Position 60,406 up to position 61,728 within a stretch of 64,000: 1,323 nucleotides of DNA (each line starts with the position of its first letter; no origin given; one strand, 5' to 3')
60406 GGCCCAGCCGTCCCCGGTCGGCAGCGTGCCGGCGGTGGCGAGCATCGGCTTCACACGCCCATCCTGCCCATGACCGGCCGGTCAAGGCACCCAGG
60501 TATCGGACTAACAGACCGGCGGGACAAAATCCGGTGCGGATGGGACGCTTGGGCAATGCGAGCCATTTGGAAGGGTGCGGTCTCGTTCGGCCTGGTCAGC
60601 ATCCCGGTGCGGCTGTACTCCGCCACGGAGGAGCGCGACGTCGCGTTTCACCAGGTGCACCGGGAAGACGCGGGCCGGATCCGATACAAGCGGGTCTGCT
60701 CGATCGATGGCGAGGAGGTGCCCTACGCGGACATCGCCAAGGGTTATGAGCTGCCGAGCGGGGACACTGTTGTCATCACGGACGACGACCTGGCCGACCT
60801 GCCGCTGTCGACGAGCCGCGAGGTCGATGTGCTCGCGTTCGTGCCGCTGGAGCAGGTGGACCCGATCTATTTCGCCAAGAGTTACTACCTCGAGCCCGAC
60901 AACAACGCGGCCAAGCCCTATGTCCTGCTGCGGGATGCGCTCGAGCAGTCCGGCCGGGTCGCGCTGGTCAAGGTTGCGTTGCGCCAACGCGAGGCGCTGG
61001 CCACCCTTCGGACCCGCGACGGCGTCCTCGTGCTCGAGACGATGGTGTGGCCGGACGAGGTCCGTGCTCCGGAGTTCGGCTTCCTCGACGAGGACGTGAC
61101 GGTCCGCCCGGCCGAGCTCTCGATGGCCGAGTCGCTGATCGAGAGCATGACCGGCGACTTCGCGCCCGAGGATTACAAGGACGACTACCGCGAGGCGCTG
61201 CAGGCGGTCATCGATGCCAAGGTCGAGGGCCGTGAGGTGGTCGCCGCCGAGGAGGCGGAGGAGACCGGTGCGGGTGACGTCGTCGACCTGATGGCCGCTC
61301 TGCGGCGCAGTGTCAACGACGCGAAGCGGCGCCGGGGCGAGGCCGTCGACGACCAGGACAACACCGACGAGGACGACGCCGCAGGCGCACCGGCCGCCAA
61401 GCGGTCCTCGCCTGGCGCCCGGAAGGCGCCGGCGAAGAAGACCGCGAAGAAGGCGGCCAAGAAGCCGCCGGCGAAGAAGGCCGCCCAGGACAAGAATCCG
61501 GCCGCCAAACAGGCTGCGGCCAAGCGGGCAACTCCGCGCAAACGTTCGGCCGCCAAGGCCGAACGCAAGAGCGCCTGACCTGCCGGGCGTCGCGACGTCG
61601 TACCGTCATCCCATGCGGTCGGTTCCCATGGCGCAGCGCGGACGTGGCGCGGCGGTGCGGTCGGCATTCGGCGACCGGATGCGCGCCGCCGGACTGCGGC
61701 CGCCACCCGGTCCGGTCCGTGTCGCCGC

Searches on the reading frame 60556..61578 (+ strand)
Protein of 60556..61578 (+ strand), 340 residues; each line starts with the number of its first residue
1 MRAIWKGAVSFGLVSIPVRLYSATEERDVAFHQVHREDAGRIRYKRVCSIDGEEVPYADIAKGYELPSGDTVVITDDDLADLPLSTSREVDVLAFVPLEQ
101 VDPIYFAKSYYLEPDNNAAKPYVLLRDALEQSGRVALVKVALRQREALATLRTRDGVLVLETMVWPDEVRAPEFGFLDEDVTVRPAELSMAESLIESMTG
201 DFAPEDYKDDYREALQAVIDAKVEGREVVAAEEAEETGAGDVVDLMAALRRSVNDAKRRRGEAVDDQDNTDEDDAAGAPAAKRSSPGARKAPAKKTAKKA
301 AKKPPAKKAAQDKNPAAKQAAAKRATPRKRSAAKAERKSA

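Call 58: find_encoding_contigs(protein=window:60556-61578:+, flank=10000, max_places=6)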
Protein window:60556-61578:+ (340 aa): 3 contigs read that carry it; 3 places shown.
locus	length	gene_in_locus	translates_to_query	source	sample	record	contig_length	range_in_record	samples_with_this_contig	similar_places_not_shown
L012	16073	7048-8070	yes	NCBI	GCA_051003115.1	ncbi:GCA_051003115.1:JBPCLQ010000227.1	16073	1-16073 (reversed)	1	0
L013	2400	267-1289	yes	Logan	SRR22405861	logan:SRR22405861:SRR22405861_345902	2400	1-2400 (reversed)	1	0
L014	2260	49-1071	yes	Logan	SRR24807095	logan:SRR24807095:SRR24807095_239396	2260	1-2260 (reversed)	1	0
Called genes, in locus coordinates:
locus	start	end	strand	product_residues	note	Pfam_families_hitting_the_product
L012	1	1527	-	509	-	PF00270:DEAD, PF00271:Helicase_C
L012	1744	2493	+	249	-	PF13794:Ferritin_fold-like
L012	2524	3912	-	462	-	PF07690:MFS_1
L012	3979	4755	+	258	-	PF01022:HTH_5 (faint), PF12802:MarR_2 (weak), PF12840:HTH_20, PF09339:HTH_IclR (faint)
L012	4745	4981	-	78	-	PF11305:DUF3107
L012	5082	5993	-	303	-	PF21686:LigD_Prim-Pol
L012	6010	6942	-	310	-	PF01068:DNA_ligase_A_M, PF04679:DNA_ligase_A_C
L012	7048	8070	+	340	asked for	PF02735:Ku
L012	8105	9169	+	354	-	PF00561:Abhydrolase_1, PF12146:Hydrolase_4, PF12697:Abhydrolase_6, PF00756:Esterase (weak)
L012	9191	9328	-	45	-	-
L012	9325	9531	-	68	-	-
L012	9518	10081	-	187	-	PF07638:Sigma70_ECF (weak), PF04542:Sigma70_r2, PF08281:Sigma70_r4_2, PF04545:Sigma70_r4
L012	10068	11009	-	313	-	-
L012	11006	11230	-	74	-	-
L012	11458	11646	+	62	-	-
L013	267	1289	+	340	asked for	PF02735:Ku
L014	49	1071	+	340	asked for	PF02735:Ku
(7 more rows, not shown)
